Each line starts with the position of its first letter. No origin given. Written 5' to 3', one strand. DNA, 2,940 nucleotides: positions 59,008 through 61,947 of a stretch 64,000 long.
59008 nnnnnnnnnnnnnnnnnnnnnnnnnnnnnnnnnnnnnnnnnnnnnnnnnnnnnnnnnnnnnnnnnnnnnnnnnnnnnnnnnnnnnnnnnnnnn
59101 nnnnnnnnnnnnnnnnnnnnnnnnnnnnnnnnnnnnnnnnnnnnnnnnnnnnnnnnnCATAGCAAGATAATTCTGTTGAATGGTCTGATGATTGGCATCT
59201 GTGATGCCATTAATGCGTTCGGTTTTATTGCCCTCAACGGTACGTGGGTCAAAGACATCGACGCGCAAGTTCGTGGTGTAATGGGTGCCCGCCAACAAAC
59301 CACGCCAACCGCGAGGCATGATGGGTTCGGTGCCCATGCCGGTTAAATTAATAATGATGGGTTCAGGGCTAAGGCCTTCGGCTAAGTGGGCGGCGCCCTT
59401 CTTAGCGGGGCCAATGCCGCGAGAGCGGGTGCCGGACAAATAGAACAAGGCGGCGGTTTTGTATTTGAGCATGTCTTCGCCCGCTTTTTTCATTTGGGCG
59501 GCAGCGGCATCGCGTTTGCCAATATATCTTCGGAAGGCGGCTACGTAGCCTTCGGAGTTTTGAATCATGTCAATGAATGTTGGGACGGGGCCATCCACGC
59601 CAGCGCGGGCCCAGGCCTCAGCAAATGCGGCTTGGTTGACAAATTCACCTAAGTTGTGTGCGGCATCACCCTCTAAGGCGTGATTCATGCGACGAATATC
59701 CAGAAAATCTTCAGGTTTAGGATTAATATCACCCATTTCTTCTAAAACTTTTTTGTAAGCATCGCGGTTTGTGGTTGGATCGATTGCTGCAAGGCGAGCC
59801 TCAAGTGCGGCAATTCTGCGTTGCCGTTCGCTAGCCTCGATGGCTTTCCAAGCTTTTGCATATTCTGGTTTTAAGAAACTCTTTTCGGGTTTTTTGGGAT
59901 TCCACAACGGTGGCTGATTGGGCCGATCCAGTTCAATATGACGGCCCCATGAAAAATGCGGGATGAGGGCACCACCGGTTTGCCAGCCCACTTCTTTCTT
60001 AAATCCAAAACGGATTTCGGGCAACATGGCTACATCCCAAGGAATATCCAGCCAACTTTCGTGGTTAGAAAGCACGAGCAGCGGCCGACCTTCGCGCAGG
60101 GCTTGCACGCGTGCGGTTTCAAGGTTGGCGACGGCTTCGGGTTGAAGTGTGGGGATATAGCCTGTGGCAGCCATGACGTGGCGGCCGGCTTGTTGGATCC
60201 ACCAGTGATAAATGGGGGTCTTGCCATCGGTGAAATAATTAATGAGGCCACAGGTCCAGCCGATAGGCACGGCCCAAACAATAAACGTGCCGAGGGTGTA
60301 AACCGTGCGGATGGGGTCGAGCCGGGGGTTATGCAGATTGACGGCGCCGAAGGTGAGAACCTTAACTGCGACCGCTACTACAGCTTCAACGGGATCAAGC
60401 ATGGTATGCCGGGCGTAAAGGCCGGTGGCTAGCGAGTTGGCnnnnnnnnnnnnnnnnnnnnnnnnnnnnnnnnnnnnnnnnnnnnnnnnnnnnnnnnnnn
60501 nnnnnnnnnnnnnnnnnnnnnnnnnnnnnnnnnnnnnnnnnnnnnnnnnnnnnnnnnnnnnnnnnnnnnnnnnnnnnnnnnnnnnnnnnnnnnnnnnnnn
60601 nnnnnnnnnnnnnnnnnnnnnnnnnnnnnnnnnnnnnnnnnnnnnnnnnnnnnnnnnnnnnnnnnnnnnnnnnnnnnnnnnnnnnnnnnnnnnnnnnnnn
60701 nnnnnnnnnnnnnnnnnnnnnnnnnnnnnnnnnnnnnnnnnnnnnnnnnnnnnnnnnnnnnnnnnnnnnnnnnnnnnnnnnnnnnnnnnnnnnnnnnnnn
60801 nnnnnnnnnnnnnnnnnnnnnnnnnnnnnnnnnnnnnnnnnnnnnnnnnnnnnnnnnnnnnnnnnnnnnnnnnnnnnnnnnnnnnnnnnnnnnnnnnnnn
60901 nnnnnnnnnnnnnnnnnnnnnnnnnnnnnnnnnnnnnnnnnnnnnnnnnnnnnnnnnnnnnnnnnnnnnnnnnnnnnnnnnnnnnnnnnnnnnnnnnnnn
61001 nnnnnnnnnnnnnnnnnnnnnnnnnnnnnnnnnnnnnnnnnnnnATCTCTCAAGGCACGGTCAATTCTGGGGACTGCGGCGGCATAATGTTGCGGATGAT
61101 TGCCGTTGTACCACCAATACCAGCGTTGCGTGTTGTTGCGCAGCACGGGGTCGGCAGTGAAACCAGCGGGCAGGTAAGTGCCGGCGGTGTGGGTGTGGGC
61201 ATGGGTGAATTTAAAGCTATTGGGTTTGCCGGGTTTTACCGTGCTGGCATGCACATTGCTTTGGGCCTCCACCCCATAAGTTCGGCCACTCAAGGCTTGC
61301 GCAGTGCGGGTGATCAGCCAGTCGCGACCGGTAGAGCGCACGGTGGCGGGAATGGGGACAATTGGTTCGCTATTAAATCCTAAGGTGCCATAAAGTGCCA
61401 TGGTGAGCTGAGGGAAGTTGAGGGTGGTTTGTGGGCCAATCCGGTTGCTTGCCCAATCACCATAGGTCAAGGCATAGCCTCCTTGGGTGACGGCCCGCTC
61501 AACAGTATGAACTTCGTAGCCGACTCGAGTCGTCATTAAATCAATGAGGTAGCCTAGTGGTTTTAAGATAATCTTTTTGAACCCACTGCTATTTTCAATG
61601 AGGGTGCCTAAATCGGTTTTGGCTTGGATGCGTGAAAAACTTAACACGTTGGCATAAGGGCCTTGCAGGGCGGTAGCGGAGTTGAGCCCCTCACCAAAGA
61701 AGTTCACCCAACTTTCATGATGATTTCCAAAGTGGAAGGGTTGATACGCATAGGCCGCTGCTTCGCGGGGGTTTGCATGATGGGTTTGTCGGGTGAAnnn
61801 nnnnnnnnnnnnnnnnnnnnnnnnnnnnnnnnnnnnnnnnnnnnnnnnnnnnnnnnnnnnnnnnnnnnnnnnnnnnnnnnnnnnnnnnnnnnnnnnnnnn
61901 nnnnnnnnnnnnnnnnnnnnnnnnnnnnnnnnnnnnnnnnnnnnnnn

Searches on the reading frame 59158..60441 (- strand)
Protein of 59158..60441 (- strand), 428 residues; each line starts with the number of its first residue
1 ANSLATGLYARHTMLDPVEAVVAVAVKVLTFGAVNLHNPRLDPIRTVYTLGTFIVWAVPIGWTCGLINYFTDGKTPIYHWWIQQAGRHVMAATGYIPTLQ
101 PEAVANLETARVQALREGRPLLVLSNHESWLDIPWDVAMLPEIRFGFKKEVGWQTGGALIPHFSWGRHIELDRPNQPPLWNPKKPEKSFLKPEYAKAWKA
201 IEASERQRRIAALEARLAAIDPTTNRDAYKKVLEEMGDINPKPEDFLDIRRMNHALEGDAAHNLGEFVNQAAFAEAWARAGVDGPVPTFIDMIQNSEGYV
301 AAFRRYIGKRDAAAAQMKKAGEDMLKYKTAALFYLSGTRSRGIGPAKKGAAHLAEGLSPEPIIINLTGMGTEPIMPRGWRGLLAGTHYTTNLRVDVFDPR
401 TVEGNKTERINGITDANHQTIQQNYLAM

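Call 78: predict_structure(alignment_id=A6)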
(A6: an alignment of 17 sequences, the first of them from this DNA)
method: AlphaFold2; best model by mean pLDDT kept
length: 428 residues; sequences in the alignment: 17
mean_pLDDT: 77.5   pTM: 0.72
mean pLDDT of the five models: 77.5, 73.9, 73.1, 73.0, 72.2
residues with pLDDT >= 90: 94; 70-90: 227; 50-70: 57; < 50: 50
segments of 3 or more residues with pLDDT < 50: 1-22, 24-37, 253-257, 259-266
pLDDT, mean of each block of 10 residues (from residue 1): 38 40 47 51 84 88 88 86 90 79 91 94 88 88 89 75 88 73 65 78 83 90 86 75 59 49 53 80 77 74 83 87 90 75 76 88 91 67 68 93 91 94 88
secondary structure, 60 per line:
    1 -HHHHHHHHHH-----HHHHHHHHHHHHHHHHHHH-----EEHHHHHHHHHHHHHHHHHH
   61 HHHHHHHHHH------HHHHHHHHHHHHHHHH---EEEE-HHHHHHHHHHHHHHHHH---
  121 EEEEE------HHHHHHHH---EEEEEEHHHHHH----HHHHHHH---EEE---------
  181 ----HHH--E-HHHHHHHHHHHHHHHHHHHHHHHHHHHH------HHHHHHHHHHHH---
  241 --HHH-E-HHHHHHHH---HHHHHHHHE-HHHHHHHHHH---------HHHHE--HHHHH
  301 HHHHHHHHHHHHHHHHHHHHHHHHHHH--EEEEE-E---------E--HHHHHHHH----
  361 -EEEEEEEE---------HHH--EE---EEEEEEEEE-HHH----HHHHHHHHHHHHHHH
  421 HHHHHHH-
elements in order: H2-11 H17-35 H43-70 H77-92 E96-99 H101-117 E121-125 H132-139 E143-148 H149-154 H159-165 E169-171 H192-219 H226-237 H249-256 H260-267 H270-279 H289-292 H296-327 E330-334 H349-356 E362-369 E389-397 H406-427

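Call 81: fold_search(model_id=the predicted structure, library=pdb)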
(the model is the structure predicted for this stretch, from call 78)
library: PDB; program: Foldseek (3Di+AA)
matches with E <= 10: 158; with E <= 0.001: 0
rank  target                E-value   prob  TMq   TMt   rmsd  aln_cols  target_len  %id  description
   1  5kym_B                1.3e-03  1.00  0.39  0.66   9.1       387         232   10  Crystal Structure of the 1-acyl-sn-glycerophosphate (LPA) acyltransferase, PlsC, from Thermotoga maritima (released 2017-07-26)
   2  5kym_A                1.8e-03  1.00  0.39  0.65   9.3       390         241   11  Crystal Structure of the 1-acyl-sn-glycerophosphate (LPA) acyltransferase, PlsC, from Thermotoga maritima (released 2017-07-26)
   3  7zkq_T                3.4e-03  1.00  0.35  0.41  16.3       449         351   12  Early Pp module assembly intermediate of complex I (released 2022-11-23)
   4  5knk                  9.4e-02  0.66  0.16  0.20  10.6       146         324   15  Lipid A secondary acyltransferase LpxM from Acinetobacter baumannii with catalytic residue substitution (E127A) (released 2016-09-28)
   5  8dol_B                6.0e-01  0.02  0.09  0.08  28.7       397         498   10  Mechanism of regulation of the Helicobacter pylori Cagbeta ATPase by CagZ (released 2023-02-15)
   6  8zn5_F                9.1e-01  0.04  0.12  0.12  20.8       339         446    9  Crystal Structure of Designed Clock Protein KaiC (released 2025-04-16)
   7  8zn5_C                1.1e+00  0.03  0.11  0.11  19.8       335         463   11  Crystal Structure of Designed Clock Protein KaiC (released 2025-04-16)
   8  5f2z_A                1.2e+00  0.28  0.25  0.40  15.7       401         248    9  Crystal structure of membrane associated PatA from Mycobacterium smegmatis in complex with palmitate - P21 space group (released 2016-03-09)
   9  7pgj                  1.2e+00  0.01  0.06  0.07  15.3       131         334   12  Chimeric carminomycin-4-O-methyltransferase (DnrK) with regions from 10-decarboxylate TamK and 10-hydroxylase RdmB, toge (released 2022-08-24)
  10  9tg4_A                1.2e+00  0.04  0.10  0.10  32.5       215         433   10  Structure of the YbjP lipoprotein bound to the AcrABZ-TolC efflux pump (released 2026-04-08)
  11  2dr3_B                1.2e+00  0.04  0.10  0.16  18.8       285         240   12  Crystal Structure of RecA superfamily ATPase PH0284 from Pyrococcus horikoshii OT3 (released 2006-12-06)
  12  8zn7_A                1.5e+00  0.03  0.12  0.11  18.5       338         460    8  Crystal Structure of Designed Clock Protein KaiC (released 2025-04-16)
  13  5azs_C                1.6e+00  0.02  0.08  0.08  33.0       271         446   12  Crystal structure of a membrane protein from Pseudomonas aeruginosa (released 2016-06-08)
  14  4tle_C                1.7e+00  0.03  0.11  0.18  17.3       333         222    7  Crystal structure of N-terminal C1 domain of KaiC (released 2015-07-01)
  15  5f2z_D                1.9e+00  0.08  0.15  0.24  18.7       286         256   12  Crystal structure of membrane associated PatA from Mycobacterium smegmatis in complex with palmitate - P21 space group (released 2016-03-09)
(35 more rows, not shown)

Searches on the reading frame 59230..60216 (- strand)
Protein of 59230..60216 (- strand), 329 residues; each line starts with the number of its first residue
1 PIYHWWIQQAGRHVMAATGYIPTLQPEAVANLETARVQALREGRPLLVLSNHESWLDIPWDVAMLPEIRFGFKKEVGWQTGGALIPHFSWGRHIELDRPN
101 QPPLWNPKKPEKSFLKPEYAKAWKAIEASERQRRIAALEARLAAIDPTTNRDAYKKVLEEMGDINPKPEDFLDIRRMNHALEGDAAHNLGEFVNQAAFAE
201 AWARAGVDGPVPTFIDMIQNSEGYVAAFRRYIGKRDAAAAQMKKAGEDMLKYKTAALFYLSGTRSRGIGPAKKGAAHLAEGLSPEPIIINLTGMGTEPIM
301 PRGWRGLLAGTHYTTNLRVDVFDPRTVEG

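Call 45: search_solved_structures(query=A3, max_evalue=1, show_alignments=2)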
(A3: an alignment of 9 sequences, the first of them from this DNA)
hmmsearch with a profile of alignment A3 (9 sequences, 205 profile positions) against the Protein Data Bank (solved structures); distinct sequences matched with E-value up to 1: 1.
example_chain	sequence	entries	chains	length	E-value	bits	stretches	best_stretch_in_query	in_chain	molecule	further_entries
5kym_A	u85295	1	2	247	6e-14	55.1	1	42-180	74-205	1-acyl-sn-glycerol-3-phosphate acyltransferase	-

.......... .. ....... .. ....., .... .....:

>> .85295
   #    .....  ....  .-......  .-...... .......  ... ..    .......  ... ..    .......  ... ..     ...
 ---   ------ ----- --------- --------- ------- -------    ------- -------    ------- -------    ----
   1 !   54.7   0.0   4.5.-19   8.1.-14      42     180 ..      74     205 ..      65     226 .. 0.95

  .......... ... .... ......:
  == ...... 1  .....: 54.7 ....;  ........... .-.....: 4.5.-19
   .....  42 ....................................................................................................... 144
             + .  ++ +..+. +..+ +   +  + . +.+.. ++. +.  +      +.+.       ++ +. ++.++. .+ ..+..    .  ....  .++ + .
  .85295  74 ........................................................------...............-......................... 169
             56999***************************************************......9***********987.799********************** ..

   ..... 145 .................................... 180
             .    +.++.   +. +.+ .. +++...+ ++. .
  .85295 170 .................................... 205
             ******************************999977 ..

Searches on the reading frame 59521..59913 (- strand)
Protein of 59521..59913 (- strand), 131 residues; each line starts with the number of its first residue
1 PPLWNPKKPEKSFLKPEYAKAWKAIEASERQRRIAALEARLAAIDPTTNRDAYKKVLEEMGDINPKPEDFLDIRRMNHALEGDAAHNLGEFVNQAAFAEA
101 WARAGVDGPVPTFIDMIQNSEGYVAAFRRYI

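Call 97: search_protein_families(library=pfam, proteins=[window:59521-59913:-], max_evalue=1)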
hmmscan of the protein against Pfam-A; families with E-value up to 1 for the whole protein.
window:59521-59913:- (131 aa): 0 families

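Call 98: search_solved_structures(query=window:59521-59913:-, max_evalue=10)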
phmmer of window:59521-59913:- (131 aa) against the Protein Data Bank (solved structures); distinct sequences matched with E-value up to 10: 5.
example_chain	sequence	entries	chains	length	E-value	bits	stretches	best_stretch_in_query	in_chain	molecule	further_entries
7jrq_A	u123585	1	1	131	0.078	16.3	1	36-108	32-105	MPP1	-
9cte_A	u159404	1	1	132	0.3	14.4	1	37-108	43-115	De novo protein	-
2x8u_A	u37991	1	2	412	0.81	13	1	36-123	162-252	SERINE PALMITOYLTRANSFERASE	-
9rgv_A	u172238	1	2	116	1.8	11.9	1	10-54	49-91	sc-apCC3-CW1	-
9rgy_A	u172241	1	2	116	4.6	10.6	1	10-54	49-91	sc-apCC3-CW-0NTT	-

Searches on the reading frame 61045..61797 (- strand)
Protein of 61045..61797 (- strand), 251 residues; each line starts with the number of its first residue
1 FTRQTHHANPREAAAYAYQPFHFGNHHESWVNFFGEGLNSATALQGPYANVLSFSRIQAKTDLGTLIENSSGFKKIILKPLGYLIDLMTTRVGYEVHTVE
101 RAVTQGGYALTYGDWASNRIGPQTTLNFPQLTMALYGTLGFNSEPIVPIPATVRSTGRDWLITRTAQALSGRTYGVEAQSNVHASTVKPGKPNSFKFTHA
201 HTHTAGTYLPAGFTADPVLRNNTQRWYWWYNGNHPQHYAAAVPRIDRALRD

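Call 46: search_solved_structures(query=A2, max_evalue=10, show_alignments=1)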
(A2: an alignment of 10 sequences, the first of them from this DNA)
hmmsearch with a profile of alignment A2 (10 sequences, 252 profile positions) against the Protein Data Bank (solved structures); distinct sequences matched with E-value up to 10: 1.
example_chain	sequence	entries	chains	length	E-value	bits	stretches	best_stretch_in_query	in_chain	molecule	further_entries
1psu_A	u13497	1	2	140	1.2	11.3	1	101-175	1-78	Phenylacetic acid degradation protein PaaI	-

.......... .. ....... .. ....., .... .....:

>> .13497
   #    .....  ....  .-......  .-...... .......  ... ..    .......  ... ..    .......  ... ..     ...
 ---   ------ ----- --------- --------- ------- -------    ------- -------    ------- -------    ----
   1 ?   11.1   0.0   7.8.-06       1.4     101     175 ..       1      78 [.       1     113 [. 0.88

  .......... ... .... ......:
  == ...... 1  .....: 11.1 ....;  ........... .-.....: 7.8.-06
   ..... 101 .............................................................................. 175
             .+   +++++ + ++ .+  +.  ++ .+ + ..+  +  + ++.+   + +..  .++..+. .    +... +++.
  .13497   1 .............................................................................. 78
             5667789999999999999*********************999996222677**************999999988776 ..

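Call 54: predict_structure(alignment_id=A2)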
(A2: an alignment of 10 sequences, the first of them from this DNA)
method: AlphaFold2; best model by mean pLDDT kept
length: 251 residues; sequences in the alignment: 10
mean_pLDDT: 44.5   pTM: 0.33
mean pLDDT of the five models: 44.5, 38.5, 38.3, 36.5, 36.3
residues with pLDDT >= 90: 0; 70-90: 11; 50-70: 78; < 50: 162
segments of 3 or more residues with pLDDT < 50: 1-29, 122-251
pLDDT, mean of each block of 10 residues (from residue 1): 36 43 41 54 59 57 69 66 67 58 55 54 43 32 26 27 29 35 32 35 36 39 42 38 40 36
secondary structure, 60 per line:
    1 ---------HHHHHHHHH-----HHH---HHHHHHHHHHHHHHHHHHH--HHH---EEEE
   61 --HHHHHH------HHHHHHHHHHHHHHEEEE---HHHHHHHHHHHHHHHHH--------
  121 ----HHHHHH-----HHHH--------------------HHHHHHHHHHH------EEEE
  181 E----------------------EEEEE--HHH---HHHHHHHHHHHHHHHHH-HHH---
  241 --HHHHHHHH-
elements in order: H10-18 H30-48 E57-60 H63-68 H75-88 E89-92 H96-112 H125-130 H136-139 H160-170 E177-181 E204-208 H217-233 H243-250

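Call 90: fold_search(model_id=the predicted structure, library=pdb)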
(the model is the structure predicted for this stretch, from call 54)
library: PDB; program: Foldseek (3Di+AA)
matches with E <= 10: 16; with E <= 0.001: 0
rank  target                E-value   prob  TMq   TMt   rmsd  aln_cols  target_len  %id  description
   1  7k5c_B                7.8e-01  0.01  0.08  0.08  29.3       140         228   13  Structure of T7 DNA ejectosome periplasmic tunnel (released 2021-07-28)
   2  8i9x_CH               4.6e+00  0.01  0.10  0.05  27.7       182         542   10  Cryo-EM structure of a Chaetomium thermophilum pre-60S ribosomal subunit - Ytm1-1 (released 2023-05-17)
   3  9hqv_Bz               5.2e+00  0.01  0.08  0.10  21.3       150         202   11  Cryo-EM structure of the small subunit of the mitochondrial ribosome from Toxoplasma gondii (released 2025-06-11)
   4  7qru_A                5.5e+00  0.01  0.10  0.05  21.4       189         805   13  Structure of Bacillus pseudofirmus Mrp antiporter complex, monomer (released 2022-11-09)
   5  1o4w                  5.8e+00  0.08  0.17  0.30   8.7        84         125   17  CRYSTAL STRUCTURE OF a PIN (PILT N-TERMINUS) DOMAIN CONTAINING PROTEIN (AF0591) FROM ARCHAEOGLOBUS FULGIDUS AT 1.90 A RE (released 2003-07-29)
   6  2b5f_C                5.8e+00  0.02  0.14  0.16  17.2       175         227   15  Crystal structure of the spinach aquaporin SoPIP2;1 in an open conformation to 3.9 resolution (released 2005-12-20)
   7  3kvn_A                6.5e+00  0.02  0.14  0.07  15.8       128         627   12  Crystal structure of the full-length autotransporter EstA from Pseudomonas aeruginosa (released 2010-01-26)
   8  5o5c_F                6.9e+00  0.05  0.17  0.10   7.4        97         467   12  The crystal structure of DfoJ, the desferrioxamine biosynthetic pathway lysine decarboxylase from the fire blight dise (released 2018-02-28)
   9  8ebu_D                6.9e+00  0.01  0.11  0.08  15.8       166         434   12  XPC release from Core7-XPA-DNA (Cy5) (released 2023-04-19)
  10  8qhu_O                8.3e+00  0.00  0.09  0.08  22.5       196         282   12  CRYO-EM STRUCTURE OF LEISHMANIA MAJOR 80S RIBOSOME : LM32Cs1C1 snoRNA overexpression (released 2025-02-12)
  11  8dk2_A                8.3e+00  0.00  0.07  0.04  27.0       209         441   10  CryoEM structure of Pseudomonas aeruginosa PA14 JetABC in an unclamped state trapped in ATP dependent dimeric form (released 2022-10-05)
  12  6gml_U                8.8e+00  0.01  0.10  0.13  22.6       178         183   15  Structure of paused transcription complex Pol II-DSIF-NELF (released 2018-09-05)
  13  6tpi_B                9.3e+00  0.04  0.12  0.24  10.1        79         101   13  EnvC bound to the FtsX periplasmic domain (released 2020-11-04)
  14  3kvn_X                9.3e+00  0.01  0.14  0.07  15.9       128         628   12  Crystal structure of the full-length autotransporter EstA from Pseudomonas aeruginosa (released 2010-01-26)
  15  9j8s_A                9.3e+00  0.00  0.09  0.03  20.3       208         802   12  MprF from Pseudomonas aeruginosa in nanodisc, C2 symmetry (released 2025-09-03)
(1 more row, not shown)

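Call 97: search_protein_families(library=pfam, proteins=[window:61045-61797:-], max_evalue=1)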
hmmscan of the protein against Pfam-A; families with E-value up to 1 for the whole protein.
window:61045-61797:- (251 aa): 0 families
